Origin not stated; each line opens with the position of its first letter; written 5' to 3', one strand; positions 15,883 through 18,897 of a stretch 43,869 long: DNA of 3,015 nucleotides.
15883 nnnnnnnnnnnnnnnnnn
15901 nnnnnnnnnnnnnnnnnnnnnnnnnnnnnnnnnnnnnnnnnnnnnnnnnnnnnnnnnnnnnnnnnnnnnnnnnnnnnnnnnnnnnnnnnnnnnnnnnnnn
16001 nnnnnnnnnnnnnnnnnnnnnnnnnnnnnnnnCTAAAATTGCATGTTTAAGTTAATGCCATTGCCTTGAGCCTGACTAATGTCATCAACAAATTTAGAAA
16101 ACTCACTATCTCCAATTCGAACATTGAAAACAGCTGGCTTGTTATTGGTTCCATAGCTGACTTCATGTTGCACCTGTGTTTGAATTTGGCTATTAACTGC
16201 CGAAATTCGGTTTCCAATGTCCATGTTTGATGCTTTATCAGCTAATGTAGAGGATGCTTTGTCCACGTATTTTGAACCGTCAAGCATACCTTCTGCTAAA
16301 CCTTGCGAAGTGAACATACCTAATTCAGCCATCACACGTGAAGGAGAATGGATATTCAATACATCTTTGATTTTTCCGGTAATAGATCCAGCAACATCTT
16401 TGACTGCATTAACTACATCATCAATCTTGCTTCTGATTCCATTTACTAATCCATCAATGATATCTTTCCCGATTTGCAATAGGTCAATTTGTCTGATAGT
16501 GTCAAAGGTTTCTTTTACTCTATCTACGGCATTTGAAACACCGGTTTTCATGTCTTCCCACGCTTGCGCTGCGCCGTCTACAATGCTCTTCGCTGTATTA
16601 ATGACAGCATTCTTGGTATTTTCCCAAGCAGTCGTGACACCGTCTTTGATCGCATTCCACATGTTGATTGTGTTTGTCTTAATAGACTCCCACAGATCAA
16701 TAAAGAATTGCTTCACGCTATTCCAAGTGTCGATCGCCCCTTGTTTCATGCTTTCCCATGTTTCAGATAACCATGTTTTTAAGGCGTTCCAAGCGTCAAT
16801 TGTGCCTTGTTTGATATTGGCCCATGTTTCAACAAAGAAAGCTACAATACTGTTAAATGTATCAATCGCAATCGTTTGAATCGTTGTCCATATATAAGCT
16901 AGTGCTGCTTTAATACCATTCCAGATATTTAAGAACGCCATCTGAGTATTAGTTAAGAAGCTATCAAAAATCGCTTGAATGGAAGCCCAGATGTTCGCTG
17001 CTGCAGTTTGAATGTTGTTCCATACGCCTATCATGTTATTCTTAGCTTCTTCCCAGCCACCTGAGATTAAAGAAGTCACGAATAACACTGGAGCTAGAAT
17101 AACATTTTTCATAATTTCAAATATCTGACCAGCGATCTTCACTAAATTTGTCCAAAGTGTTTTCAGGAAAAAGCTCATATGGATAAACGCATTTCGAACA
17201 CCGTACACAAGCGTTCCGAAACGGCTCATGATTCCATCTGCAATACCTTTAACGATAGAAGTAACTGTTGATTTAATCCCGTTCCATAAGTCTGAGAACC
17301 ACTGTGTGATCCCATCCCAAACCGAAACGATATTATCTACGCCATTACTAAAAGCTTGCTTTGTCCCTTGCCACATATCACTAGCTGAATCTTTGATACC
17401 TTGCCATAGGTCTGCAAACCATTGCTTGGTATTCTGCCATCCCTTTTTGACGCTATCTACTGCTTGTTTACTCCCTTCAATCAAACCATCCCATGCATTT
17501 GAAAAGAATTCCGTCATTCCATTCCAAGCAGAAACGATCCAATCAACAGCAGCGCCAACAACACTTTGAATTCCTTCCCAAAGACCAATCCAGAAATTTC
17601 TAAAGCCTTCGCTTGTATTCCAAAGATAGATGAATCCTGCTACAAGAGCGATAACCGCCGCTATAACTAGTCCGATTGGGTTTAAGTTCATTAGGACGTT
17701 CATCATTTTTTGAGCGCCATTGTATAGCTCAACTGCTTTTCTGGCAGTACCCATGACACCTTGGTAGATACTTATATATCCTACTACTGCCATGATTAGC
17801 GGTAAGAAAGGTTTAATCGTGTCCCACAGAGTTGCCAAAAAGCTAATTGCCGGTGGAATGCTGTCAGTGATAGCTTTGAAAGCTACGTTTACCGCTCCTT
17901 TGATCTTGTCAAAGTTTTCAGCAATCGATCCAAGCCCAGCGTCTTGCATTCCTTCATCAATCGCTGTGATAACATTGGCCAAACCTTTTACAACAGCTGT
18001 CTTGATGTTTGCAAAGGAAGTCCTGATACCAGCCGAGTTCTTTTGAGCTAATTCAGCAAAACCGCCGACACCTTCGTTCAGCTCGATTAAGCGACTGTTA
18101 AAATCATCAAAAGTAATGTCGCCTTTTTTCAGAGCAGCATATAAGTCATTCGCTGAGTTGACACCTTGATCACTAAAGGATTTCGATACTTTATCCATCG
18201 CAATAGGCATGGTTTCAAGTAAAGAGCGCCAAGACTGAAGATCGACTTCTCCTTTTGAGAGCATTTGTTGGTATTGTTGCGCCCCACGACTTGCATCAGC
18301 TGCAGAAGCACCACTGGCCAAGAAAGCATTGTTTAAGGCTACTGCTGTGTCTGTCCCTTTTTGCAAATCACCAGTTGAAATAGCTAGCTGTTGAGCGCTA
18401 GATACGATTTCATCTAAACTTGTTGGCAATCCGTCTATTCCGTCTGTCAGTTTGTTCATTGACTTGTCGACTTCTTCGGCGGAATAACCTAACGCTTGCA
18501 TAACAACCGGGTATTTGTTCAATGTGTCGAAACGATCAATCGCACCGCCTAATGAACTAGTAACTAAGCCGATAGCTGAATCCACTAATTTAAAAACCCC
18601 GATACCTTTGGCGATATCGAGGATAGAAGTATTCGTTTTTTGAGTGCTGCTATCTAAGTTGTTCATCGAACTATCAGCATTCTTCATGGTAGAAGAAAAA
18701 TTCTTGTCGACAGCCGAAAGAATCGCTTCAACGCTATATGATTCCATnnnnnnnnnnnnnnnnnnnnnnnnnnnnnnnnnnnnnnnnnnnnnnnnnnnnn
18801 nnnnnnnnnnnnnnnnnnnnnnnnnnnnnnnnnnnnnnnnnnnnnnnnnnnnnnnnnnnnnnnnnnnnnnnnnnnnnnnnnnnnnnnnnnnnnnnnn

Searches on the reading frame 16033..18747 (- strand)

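Call 81: search_protein_families(library=phrogs, proteins=[window:16033-18747:-], max_evalue=1e-8)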
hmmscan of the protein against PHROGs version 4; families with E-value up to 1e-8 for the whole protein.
window:16033-18747:- (904 aa): 41 families (the best 25 are shown)
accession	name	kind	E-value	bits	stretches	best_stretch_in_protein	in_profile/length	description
phrog_1686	-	tail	1.4e-159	534.3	2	2-343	45-408/1224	tail length tape measure protein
phrog_7972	-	unknown function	3.4e-127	427.1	1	1-444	1-491/687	-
phrog_58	-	tail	3.4e-122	411.2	2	528-894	696-1057/1544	tail length tape measure protein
phrog_1204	-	tail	1.4e-100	339.1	2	3-550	129-679/1483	tail protein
phrog_1272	-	tail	9.1e-65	220.2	3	73-646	383-949/1606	tail length tape measure protein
phrog_5493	-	tail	8.6e-53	180.9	1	160-863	465-1058/1102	tail length tape measure protein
phrog_4200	-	tail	1.6e-50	173.4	2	351-682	211-522/732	tail length tape measure protein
phrog_35723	-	unknown function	1e-47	163.7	1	35-352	184-502/1720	-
phrog_305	-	tail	4.3e-43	149.1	2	660-840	555-753/1001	tail length tape measure protein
phrog_971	-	lysis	6.7e-43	148.6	2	117-568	257-767/1338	endolysin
phrog_8462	-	tail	5.7e-37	128.8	2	652-848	327-549/672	tail length tape measure protein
phrog_991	-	tail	1.1e-36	126.9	1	5-580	307-831/1966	tail length tape measure protein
phrog_167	-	tail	2.5e-35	122.6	1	8-582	297-1002/1555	tail length tape measure protein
phrog_1535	-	tail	2.7e-34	119.5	2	206-520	716-1024/1152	tail length tape measure protein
phrog_17020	-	unknown function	5e-34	119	3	353-513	18-163/353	-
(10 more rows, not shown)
